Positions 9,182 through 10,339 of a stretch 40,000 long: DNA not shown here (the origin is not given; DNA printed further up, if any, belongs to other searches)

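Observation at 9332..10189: PCu(A)C copper chaperone fused to a DsrE-like sulfur-transfer domain carrying a CPGC motif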

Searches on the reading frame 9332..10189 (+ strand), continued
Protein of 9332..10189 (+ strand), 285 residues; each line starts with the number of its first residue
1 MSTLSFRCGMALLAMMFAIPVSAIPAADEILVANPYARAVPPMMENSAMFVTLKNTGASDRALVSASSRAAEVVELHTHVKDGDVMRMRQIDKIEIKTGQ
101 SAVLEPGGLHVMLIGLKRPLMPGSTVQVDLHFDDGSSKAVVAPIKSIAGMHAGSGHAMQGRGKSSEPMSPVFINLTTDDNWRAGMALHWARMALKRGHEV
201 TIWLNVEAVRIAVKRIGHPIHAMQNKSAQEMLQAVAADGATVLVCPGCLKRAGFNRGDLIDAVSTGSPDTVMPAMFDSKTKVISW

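Call 69: find_encoding_contigs(protein=P0348, flank=10000, max_places=2)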
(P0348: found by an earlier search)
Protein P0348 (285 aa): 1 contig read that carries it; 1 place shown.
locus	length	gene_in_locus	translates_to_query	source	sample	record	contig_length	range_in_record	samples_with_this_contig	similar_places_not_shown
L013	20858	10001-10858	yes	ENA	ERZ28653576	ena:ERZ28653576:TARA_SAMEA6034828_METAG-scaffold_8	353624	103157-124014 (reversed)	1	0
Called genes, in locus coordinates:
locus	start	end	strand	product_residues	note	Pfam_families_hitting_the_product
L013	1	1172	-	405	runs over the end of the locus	PF07690:MFS_1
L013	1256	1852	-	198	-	PF00440:TetR_N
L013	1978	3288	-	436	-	PF01266:DAO (faint), PF07992:Pyr_redox_2, PF00070:Pyr_redox (weak)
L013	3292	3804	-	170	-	-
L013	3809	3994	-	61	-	PF06902:Fer4_19, PF13370:Fer4_13 (weak)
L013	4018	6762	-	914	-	PF00111:Fer2, PF13510:Fer2_4, PF22117:Fer4_Nqo3, PF12838:Fer4_7, PF13183:Fer4_8 (weak), PF04879:Molybdop_Fe4S4, PF00384:Molybdopterin, PF01568:Molydop_binding, +4 more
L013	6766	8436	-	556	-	PF01257:2Fe-2S_thioredx, PF01512:Complex1_51K, PF10589:NADH_4Fe-4S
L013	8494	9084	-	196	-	PF00578:AhpC-TSA (faint), PF02630:SCO1-SenC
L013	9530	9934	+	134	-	-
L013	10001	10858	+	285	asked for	PF04314:LpqE-like, PF02635:DsrE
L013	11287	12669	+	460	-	PF05694:SBP56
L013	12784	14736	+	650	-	PF02630:SCO1-SenC, PF00034:Cytochrom_C (faint), PF03150:CCP_MauG, PF21419:RoxA-like_Cyt-c (faint)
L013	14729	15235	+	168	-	PF00578:AhpC-TSA, PF08534:Redoxin, PF00085:Thioredoxin (faint), PF13098:Thioredoxin_2 (weak), PF13905:Thioredoxin_8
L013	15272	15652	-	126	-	PF01597:GCV_H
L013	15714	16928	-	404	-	PF03349:Toluene_X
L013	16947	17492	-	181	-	PF02566:OsmC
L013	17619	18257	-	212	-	PF00072:Response_reg, PF08281:Sigma70_r4_2 (faint), PF00196:GerE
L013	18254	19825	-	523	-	PF00989:PAS, PF08448:PAS_4, PF13426:PAS_9 (weak), PF00989:PAS, PF08448:PAS_4, PF13426:PAS_9, PF00512:HisKA, PF02518:HATPase_c, +4 more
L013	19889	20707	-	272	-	PF01493:GXGXG (weak)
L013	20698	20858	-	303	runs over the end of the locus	PF01913:FTR, PF02741:FTR_C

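Call 79: fold_search(model_id=the predicted structure, library=pdb)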
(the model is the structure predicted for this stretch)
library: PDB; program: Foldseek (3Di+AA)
matches with E <= 10: 1698; with E <= 0.001: 51
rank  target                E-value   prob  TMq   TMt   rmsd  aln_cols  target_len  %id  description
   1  3zk0                  4.8e-11  1.00  0.37  0.84   2.7       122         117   34  The crystal structure of a Cu(I) metallochaperone from Streptomyces lividans in its apo form (released 2014-01-29)
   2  9yah                  6.9e-11  1.00  0.38  0.83   2.3       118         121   32  Crystal structure of metallochaperone AccA from Neisseria gonorrhoeae (released 2026-03-25)
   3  2k6w_MODEL_1_A        1.1e-10  1.00  0.34  0.77   3.5       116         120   39  Solution structures of apo PCuA (trans conformation of the peptide bond involving the nitrogen of P14) (released 2008-09-09)
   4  3zja                  2.5e-10  1.00  0.36  0.86   2.3       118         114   32  The crystal structure of a Cu(I) metallochaperone from Streptomyces lividans (released 2014-01-29)
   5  6p1e_B                2.3e-09  1.00  0.35  0.78   3.7       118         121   21  Cu-bound PmoF1 PCuAC domain (dimer) (released 2019-09-25)
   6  6p16_A                3.1e-09  1.00  0.35  0.79   3.6       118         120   21  Cu-bound PCuAC domain from PmoF1 (released 2019-09-25)
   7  6p1f                  3.7e-09  1.00  0.36  0.75   4.2       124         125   20  apo PmoF2 PCuAC domain (released 2019-09-25)
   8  6p1g_A                6.4e-09  1.00  0.36  0.75   4.5       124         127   19  Copper-bound PCuAC domain from PmoF2 (released 2019-09-25)
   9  6p1g_B                6.8e-09  1.00  0.35  0.80   2.4       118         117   18  Copper-bound PCuAC domain from PmoF2 (released 2019-09-25)
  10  6p1e_A                1.7e-08  1.00  0.34  0.77   3.7       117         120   21  Cu-bound PmoF1 PCuAC domain (dimer) (released 2019-09-25)
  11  1x9l_MODEL_1_A        1.4e-07  1.00  0.32  0.56   5.9       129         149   34  Solution structure of CuI-DR1885 from Deinococcus Radiodurans (released 2004-08-31)
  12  1jx7_A                4.8e-06  1.00  0.36  0.83   2.6       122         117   19  Crystal structure of ychN protein from E.coli (released 2002-09-07)
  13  8q30_0                2.4e-05  1.00  0.28  0.50   5.6       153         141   13  Sulfolobus acidocaldarius AAP filament. (released 2024-03-06)
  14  9h6j_A                3.0e-05  0.93  0.16  0.11  27.3       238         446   13  Human B4GALNT1 Apo Structure (released 2025-07-16)
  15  9h6k_A                3.6e-05  0.94  0.17  0.12  27.4       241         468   14  Human B4GALNT1 in Complex with UDP-GalNac (released 2025-07-16)
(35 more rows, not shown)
